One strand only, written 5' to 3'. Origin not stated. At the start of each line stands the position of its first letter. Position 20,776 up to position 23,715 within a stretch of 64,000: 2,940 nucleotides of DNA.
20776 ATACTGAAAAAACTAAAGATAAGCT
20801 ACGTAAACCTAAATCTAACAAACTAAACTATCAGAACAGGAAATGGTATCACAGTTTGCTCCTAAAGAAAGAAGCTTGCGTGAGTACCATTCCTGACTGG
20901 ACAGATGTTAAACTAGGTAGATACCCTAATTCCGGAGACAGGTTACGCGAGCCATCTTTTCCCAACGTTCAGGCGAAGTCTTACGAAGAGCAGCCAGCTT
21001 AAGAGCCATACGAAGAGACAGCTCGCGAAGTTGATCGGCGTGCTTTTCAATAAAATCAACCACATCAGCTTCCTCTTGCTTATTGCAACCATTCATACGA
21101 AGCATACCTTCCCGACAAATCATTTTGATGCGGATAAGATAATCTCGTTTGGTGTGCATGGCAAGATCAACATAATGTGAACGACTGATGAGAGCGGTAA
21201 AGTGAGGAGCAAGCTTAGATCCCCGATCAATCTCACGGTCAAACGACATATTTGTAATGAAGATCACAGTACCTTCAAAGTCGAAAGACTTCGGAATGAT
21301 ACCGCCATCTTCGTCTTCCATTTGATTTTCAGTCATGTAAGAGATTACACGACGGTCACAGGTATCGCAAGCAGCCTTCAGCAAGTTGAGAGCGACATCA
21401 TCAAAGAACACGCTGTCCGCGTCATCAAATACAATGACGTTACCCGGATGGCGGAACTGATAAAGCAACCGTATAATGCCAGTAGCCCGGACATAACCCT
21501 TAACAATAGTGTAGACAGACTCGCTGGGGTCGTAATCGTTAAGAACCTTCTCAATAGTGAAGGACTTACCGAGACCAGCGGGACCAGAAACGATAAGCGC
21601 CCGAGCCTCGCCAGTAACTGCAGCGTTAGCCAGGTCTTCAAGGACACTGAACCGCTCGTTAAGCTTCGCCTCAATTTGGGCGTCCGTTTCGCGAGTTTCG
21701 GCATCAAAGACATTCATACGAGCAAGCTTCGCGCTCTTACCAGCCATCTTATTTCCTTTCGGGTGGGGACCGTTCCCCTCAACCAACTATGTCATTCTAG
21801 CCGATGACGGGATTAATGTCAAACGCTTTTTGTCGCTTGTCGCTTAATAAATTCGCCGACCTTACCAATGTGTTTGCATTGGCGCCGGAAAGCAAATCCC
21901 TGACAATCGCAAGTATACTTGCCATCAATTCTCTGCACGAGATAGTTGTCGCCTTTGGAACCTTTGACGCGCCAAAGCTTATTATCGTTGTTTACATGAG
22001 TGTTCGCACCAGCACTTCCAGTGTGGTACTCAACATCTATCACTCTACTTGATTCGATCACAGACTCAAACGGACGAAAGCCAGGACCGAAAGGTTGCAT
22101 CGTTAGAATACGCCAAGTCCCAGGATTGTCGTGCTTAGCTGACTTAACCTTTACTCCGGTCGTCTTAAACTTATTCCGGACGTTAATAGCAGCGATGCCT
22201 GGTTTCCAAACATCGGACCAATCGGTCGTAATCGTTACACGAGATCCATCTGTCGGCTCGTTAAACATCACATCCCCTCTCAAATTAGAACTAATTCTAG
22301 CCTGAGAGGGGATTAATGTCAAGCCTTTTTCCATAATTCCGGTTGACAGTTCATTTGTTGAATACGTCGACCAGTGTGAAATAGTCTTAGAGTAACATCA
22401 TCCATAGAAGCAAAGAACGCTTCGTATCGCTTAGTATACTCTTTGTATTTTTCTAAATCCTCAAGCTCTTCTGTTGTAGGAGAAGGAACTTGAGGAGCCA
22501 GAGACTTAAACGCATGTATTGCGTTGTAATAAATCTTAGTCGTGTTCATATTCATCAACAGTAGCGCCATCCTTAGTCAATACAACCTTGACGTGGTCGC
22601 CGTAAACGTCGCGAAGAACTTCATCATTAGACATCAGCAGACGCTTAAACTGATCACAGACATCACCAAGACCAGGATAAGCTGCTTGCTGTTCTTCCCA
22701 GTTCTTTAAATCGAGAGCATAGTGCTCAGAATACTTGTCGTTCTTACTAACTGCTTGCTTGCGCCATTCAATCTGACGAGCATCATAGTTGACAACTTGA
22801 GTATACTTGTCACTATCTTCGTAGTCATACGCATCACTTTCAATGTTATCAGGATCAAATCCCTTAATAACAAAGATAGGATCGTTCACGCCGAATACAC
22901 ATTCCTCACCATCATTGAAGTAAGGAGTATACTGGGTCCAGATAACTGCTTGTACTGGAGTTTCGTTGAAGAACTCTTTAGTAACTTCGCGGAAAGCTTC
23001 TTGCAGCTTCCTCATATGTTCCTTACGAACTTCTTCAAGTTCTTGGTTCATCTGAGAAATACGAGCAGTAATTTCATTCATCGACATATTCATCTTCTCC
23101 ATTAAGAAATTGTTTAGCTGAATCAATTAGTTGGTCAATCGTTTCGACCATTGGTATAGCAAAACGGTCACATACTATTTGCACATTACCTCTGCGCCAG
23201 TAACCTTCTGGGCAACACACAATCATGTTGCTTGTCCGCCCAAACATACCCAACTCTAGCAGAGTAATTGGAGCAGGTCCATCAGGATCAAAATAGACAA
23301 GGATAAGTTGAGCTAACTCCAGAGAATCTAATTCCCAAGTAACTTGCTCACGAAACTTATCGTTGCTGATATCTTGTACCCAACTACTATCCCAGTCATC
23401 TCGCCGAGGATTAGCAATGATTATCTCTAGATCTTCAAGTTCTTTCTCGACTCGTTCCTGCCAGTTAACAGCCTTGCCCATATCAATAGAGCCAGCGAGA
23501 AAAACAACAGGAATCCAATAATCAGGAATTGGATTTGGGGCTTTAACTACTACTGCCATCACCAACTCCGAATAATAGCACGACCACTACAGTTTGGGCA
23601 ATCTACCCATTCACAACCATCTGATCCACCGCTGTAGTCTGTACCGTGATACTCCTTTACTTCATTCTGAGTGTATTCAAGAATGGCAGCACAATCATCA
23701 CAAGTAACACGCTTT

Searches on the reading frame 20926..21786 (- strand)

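Call 48: search_protein_families(library=pfam, proteins=[window:20926-21786:-], max_evalue=0.001)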
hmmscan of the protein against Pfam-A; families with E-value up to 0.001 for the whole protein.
window:20926-21786:- (286 aa): 2 families
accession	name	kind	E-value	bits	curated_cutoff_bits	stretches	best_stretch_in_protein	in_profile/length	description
PF13191.12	AAA_16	-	3.6e-07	31.3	32.6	1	48-98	11-60/167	AAA ATPase domain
PF13401.12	AAA_22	-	3.6e-05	24.5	27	0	60-102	4-48/130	AAA domain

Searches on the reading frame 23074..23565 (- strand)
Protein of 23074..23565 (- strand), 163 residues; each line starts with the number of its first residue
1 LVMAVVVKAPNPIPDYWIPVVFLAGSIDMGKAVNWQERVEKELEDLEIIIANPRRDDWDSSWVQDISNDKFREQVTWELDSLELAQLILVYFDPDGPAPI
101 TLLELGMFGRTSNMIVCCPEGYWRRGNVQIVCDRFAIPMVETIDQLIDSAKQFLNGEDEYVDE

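Call 48: search_protein_families(library=pfam, proteins=[window:23074-23565:-], max_evalue=0.001)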
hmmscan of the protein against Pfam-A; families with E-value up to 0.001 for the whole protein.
window:23074-23565:- (163 aa): 1 family
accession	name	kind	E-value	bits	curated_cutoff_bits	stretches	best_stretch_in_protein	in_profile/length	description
PF15891.11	Nuc_deoxyri_tr2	-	1.9e-34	118.6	30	1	21-122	4-105/105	Nucleoside 2-deoxyribosyltransferase like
